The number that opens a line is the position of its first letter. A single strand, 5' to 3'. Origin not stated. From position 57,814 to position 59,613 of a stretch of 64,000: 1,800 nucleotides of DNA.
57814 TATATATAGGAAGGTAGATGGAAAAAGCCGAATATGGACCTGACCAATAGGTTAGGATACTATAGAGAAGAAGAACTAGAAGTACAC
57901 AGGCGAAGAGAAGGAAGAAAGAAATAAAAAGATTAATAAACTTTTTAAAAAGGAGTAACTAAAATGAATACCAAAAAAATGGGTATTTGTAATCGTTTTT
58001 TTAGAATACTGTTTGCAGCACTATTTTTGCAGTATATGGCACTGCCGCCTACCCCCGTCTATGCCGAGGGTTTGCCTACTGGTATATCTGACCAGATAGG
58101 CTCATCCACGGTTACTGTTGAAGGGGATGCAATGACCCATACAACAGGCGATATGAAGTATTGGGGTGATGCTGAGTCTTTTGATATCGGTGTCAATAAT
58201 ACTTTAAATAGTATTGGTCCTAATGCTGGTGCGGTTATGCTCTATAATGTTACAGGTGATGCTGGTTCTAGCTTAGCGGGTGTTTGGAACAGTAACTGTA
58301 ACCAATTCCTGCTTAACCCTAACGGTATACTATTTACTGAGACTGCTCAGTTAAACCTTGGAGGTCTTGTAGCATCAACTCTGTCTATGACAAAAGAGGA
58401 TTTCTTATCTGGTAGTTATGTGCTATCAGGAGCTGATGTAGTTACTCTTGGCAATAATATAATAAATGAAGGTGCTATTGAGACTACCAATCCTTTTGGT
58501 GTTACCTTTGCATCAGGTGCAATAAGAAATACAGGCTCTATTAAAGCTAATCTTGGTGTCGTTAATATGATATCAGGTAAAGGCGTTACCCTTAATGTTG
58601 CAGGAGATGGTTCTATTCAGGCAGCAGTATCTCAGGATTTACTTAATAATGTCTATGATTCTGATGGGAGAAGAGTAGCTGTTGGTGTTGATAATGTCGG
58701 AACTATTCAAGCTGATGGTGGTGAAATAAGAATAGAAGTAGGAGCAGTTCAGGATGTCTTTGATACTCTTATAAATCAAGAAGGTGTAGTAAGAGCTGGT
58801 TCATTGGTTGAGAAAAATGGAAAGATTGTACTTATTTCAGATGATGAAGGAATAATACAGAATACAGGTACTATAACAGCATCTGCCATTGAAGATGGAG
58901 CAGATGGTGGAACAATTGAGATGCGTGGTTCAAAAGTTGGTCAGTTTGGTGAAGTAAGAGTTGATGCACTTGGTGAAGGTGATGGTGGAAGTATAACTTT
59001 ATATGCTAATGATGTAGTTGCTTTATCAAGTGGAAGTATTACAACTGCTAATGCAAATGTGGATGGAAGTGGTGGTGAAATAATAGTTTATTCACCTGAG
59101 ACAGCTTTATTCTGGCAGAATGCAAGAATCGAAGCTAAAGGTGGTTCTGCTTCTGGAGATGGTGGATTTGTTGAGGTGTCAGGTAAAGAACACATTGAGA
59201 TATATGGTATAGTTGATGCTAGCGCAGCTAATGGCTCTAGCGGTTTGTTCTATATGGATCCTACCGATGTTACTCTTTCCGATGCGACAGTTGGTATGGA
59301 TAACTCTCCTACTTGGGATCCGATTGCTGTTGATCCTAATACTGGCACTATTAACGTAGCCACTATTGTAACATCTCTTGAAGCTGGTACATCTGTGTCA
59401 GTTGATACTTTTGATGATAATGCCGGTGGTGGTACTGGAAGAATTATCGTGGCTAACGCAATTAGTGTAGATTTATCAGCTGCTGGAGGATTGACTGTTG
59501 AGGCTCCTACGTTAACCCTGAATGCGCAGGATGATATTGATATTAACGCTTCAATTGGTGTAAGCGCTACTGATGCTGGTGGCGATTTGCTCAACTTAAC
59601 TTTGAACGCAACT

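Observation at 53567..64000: Unusual three-gene two-partner-secretion locus ending in a giant TpsA that runs off the window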

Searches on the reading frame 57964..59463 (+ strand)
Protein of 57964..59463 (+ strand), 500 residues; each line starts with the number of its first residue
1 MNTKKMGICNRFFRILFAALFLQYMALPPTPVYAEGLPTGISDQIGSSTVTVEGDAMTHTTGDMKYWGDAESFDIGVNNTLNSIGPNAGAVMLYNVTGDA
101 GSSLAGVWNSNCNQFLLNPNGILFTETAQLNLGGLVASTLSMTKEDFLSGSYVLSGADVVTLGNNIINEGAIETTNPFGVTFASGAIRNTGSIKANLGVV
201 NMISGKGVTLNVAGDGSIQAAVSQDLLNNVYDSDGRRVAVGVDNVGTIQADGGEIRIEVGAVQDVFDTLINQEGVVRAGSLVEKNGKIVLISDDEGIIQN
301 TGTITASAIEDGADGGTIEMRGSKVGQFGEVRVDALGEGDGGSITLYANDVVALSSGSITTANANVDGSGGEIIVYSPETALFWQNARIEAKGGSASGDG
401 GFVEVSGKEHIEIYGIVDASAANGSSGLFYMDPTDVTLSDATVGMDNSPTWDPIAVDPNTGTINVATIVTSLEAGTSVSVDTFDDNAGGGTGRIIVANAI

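Call 9: search_protein_families(library=pfam, proteins=[window:57964-59163:+], max_evalue=1)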
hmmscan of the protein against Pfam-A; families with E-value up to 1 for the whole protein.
window:57964-59163:+ (400 aa): 1 family
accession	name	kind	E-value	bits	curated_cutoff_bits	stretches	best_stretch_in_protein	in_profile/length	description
PF05860.19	TPS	-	2.5e-12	47.7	33.5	1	72-304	43-250/252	TPS secretion domain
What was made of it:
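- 58177..58875 (+): TPS secretion domain (aa 72-304) with NPNGI at aa 118-122. PF05860 scores 47.7 bits against a cut-off of 33.5 (call 9).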

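Call 21: find_homologous_proteins(query=window:57964-59463:+)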
Query window:57964-59463:+ (500 aa): 120 proteins with E <= 0.001 among 8000 candidates.
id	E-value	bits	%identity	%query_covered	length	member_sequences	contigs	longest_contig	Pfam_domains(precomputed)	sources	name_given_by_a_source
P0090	1.8e-136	474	52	98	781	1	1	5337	PF05860.20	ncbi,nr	ncbi:MAG: filamentous hemagglutinin N-terminal domain-containing protein, partial [Candidatus Omnitr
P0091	1.7e-128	448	59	76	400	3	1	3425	PF05860.20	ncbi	-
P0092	9.7e-127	442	54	82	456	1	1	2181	PF05860.20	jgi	-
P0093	3.1e-114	401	53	81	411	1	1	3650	PF05860.20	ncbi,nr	ncbi:MAG: filamentous hemagglutinin N-terminal domain-containing protein, partial [Candidatus Omnitr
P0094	6.1e-82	294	43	86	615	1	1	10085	PF05860.20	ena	-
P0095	2.6e-72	262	44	76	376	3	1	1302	PF05860.20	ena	-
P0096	2.4e-59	220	35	86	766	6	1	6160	PF05860.20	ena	-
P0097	3.5e-54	202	33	80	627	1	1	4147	PF05860.20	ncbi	ncbi:MAG TPA: filamentous hemagglutinin N-terminal domain-containing protein, partial [Gammaproteoba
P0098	5.8e-51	192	39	73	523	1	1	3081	PF05860.20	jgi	jgi:filamentous hemagglutinin family protein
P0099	2.8e-47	180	32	87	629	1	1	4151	PF05860.20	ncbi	ncbi:MAG: filamentous hemagglutinin N-terminal domain-containing protein, partial [Steroidobacterace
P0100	4.0e-47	179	36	83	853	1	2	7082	PF05860.20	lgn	-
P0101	2.1e-45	174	41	34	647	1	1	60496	PF05860.20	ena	-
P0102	2.2e-43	167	35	75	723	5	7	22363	PF05860.20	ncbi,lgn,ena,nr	ncbi:MAG: filamentous hemagglutinin N-terminal domain-containing protein [Methylococcales bacterium]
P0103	9.8e-43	165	31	86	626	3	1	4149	PF05860.20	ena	-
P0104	1.1e-41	161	33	89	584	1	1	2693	PF05860.20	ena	-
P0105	1.6e-41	161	30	82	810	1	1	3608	PF12951.14,PF05860.20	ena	-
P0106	3.5e-41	160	34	84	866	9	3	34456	PF05860.20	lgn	-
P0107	2.8e-40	157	34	77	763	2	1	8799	PF05860.20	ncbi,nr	ncbi:MAG: filamentous hemagglutinin N-terminal domain-containing protein, partial [Gammaproteobacter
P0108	8.9e-40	155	33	73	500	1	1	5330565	PF05860.20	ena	-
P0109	1.8e-38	151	33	63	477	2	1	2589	PF05860.20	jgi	-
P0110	5.0e-38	149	35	77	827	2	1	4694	PF05860.20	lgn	-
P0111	6.3e-38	149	32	85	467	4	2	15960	PF05860.20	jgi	jgi:filamentous hemagglutinin family protein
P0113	1.2e-37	148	35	66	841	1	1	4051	PF05860.20,PF18888.6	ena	-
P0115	7.9e-37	145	33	86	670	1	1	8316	PF13018.12,PF05860.20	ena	-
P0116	1.6e-36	144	32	86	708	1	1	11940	PF05860.20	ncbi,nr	ncbi:MAG TPA: filamentous hemagglutinin N-terminal domain-containing protein, partial [Alphaproteoba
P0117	4.0e-36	143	31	82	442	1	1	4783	PF05860.20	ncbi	ncbi:MAG: filamentous hemagglutinin N-terminal domain-containing protein, partial [Pseudomonadota ba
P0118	5.4e-36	142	30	53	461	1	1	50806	PF05860.20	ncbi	-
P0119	9.8e-36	142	32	90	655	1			PF05860.20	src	-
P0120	1.8e-34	138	36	60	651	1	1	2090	PF05860.20,PF18888.6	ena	-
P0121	4.4e-34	136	33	70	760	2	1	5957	PF05860.20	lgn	-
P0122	1.0e-33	135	32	73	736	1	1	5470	PF18886.7,PF05860.20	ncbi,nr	ncbi:MAG TPA: filamentous hemagglutinin N-terminal domain-containing protein, partial [Povalibacter 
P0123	6.7e-32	129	37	52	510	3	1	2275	PF05860.20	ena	-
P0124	1.3e-31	128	30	83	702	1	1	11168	PF05860.20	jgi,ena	-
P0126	3.2e-31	127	34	74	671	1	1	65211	PF05860.20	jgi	jgi:filamentous hemagglutinin family protein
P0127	3.8e-31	127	37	58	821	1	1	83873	PF05860.20,PF18657.7,PF02095.22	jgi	-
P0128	3.9e-31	126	31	89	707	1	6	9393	PF05860.20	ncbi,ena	-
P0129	9.6e-31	125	31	90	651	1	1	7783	PF05860.20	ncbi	ncbi:MAG: two-partner secretion domain-containing protein, partial [Planctomycetota bacterium]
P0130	1.3e-30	125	31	82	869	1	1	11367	PF05860.20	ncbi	ncbi:MAG: two-partner secretion domain-containing protein, partial [Methylobacter sp.]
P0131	1.3e-30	125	31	72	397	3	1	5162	PF05860.20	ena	-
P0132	1.3e-30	125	29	86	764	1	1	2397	PF13018.12,PF05860.20,PF07581.18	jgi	-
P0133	2.5e-30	124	31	83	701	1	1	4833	PF05860.20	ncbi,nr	ncbi:MAG TPA: filamentous hemagglutinin N-terminal domain-containing protein, partial [Burkholderial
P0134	4.3e-30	123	30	80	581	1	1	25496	PF05860.20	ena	-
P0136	4.9e-30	123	31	83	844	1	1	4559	PF05860.20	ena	-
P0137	2.1e-29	121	30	82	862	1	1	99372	PF13018.12,PF05860.20,PF07581.18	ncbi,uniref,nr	ncbi:adhesin [Pseudomonas protegens]|uniref:two-partner secretion domain-containing protein n=1 Tax=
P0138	4.8e-29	120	35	54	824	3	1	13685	PF13018.12,PF05860.20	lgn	-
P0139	5.2e-29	119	29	99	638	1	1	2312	PF05860.20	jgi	-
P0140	5.7e-29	119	35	58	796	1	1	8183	PF05860.20,PF18657.7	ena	-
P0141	9.6e-29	119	37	57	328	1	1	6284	PF13018.12,PF05860.20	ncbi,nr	ncbi:MAG: filamentous hemagglutinin N-terminal domain-containing protein, partial [Burkholderiales b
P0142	2.6e-28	117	32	78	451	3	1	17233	PF05860.20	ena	-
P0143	2.8e-28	117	35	60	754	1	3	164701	PF05860.20,PF18657.7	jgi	jgi:filamentous hemagglutinin family protein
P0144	3.3e-28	117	32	82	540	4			PF05860.20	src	-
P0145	7.0e-28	116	28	85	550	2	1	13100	PF12951.14,PF05860.20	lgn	-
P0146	8.2e-28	116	33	70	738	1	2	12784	PF05860.20,PF18657.7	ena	-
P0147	8.4e-28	115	29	81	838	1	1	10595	PF05860.20,PF18676.7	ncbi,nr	ncbi:MAG: filamentous hemagglutinin N-terminal domain-containing protein, partial [Burkholderiales b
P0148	3.0e-27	114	29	88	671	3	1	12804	PF05860.20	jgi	jgi:filamentous hemagglutinin family protein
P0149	5.0e-27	113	36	59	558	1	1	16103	PF13018.12,PF05860.20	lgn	-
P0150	1.4e-26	111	31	72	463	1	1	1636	PF05860.20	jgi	jgi:filamentous hemagglutinin family protein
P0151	2.8e-26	110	31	79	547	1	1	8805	PF05860.20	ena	-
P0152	4.7e-26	110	35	58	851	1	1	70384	PF05860.20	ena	-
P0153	6.5e-26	109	30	87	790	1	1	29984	PF13018.12,PF05860.20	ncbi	-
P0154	2.7e-25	107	31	79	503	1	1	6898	PF05860.20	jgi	jgi:filamentous hemagglutinin family protein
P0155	3.1e-25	107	33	63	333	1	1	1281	PF05860.20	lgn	-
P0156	3.6e-25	107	30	78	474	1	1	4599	PF05860.20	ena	-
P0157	4.7e-25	106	29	88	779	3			PF05860.20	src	-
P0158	5.6e-25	106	33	66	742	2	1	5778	PF05860.20,PF18657.7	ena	-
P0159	6.3e-25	106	29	81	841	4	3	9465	PF05860.20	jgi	jgi:filamentous hemagglutinin family protein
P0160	7.2e-25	106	28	86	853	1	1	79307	PF05860.20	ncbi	-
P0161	1.5e-24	105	35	64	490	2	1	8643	PF13018.12,PF05860.20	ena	-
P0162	5.2e-24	103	32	56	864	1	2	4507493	PF13018.12,PF05860.20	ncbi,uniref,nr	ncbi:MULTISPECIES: filamentous hemagglutinin N-terminal domain-containing protein [unclassified Pola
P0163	9.0e-24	102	31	80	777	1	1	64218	PF05860.20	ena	-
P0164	1.1e-23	102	30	91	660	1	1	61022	PF05860.20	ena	-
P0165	1.4e-23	102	31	94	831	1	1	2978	PF05860.20,PF07581.18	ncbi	ncbi:MAG: filamentous hemagglutinin N-terminal domain-containing protein, partial [Betaproteobacteri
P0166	1.5e-23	102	31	84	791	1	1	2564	PF18886.7,PF05860.20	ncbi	ncbi:MAG TPA: filamentous hemagglutinin N-terminal domain-containing protein, partial [Vicinamibacte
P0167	2.5e-23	101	34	64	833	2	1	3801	PF13018.12,PF05860.20,PF07581.18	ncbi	-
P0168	9.3e-23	99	29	79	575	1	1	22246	PF05860.20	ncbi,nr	ncbi:filamentous hemagglutinin N-terminal domain-containing protein, partial [bacterium]|nr:filament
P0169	1.2e-22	99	34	59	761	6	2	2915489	PF05860.20,PF18657.7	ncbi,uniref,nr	ncbi:filamentous hemagglutinin N-terminal domain-containing protein [Luteimonas sp. MC1825]|uniref:t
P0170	4.0e-22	97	35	51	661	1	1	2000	PF13018.12,PF05860.20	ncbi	ncbi:MAG: filamentous hemagglutinin N-terminal domain-containing protein, partial [Comamonadaceae ba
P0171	4.8e-22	96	36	48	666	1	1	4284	PF05860.20,PF18657.7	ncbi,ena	-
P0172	1.7e-21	95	29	81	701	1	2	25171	PF05860.20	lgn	-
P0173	2.9e-21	94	28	85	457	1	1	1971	PF05860.20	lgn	-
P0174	3.0e-21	94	28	86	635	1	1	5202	PF05860.20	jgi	-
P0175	7.8e-21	93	30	72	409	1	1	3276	PF05860.20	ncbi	ncbi:MAG: filamentous hemagglutinin N-terminal domain-containing protein, partial [Longimicrobiales 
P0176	1.9e-20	91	29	95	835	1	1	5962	PF05860.20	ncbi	ncbi:MAG: filamentous hemagglutinin N-terminal domain-containing protein, partial [Caldimonas sp.]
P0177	4.3e-20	90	30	85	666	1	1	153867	PF05860.20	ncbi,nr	ncbi:filamentous hemagglutinin N-terminal domain-containing protein, partial [bacterium]|nr:filament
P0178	8.8e-20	89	30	63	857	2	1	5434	PF05860.20,PF18657.7,PF18676.7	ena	-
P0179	2.0e-19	88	26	75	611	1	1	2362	PF05860.20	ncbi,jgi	jgi:filamentous hemagglutinin family protein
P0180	6.3e-19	86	33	63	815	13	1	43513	PF13018.12,PF05860.20,PF18657.7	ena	-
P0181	8.4e-19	86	30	82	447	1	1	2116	PF05860.20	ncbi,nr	ncbi:MAG TPA: filamentous hemagglutinin N-terminal domain-containing protein [Reyranellaceae bacteri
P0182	2.2e-18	84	24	87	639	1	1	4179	PF22494.4,PF10282.16,PF25174.2,PF05860.20,PF21783.3,PF02239.23,PF24684.2,PF23414.2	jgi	-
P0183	1.4e-17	82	30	85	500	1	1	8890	PF05860.20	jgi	jgi:filamentous hemagglutinin family protein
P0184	1.6e-17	82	32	59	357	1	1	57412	PF05860.20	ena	-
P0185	2.2e-17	81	27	74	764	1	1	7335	PF05860.20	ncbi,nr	ncbi:MAG TPA: filamentous hemagglutinin N-terminal domain-containing protein, partial [Phycisphaerae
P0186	5.4e-17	80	29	75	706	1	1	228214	PF05860.20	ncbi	ncbi:MAG: filamentous hemagglutinin N-terminal domain-containing protein [Vulcanimicrobiota bacteriu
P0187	5.8e-17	80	30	76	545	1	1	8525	PF05860.20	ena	-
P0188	5.9e-17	80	28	86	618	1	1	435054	PF05860.20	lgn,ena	-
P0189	3.7e-16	77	30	51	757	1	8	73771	PF05860.20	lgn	-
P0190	7.3e-15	73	32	46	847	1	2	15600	PF05860.20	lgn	-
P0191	5.1e-14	70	28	68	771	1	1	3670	PF05860.20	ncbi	ncbi:MAG: trimeric autotransporter adhesin, partial [Verrucomicrobiota bacterium]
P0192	2.7e-13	68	29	55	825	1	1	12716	PF05860.20,PF07581.18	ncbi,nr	ncbi:MAG TPA: filamentous hemagglutinin N-terminal domain-containing protein, partial [Rhodospirilla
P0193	2.9e-13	68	29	83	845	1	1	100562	PF05860.20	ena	-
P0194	6.6e-13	66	28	93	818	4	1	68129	PF05860.20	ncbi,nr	ncbi:MAG: filamentous hemagglutinin N-terminal domain-containing protein, partial [Akkermansiaceae b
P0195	8.8e-13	66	30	52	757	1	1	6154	PF05860.20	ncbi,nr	ncbi:MAG: filamentous hemagglutinin N-terminal domain-containing protein, partial [Victivallales bac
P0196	8.5e-12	63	26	63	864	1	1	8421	PF13018.12,PF05860.20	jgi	jgi:filamentous hemagglutinin family protein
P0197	8.6e-12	63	26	70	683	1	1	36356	PF05860.20,PF18888.6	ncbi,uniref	ncbi:two-partner secretion domain-containing protein, partial [Coleofasciculus sp.]|uniref:two-partn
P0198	1.4e-11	62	31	75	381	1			PF05860.20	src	-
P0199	1.6e-11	62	41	21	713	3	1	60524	PF05860.20,PF18888.6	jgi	jgi:filamentous hemagglutinin family protein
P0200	1.2e-10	59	29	74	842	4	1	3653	PF05342.20,PF05860.20,PF07581.18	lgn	-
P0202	1.1e-8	52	27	70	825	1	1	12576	PF05860.20,PF07581.18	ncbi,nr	ncbi:MAG: filamentous hemagglutinin N-terminal domain-containing protein [Gallionella sp.]|nr:filame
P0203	5.9e-8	50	44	14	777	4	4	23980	PF05860.20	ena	-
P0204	3.5e-6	44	24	69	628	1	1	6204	PF05860.20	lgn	-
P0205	1.2e-5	42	25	86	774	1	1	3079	PF05860.20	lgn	-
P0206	2.9e-5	41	29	80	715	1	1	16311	PF18886.7,PF05860.20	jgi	jgi:filamentous hemagglutinin family protein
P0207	6.1e-5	40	28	68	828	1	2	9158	PF05860.20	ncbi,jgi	jgi:filamentous hemagglutinin family protein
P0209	6.4e-4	37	33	21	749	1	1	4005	PF05860.20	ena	-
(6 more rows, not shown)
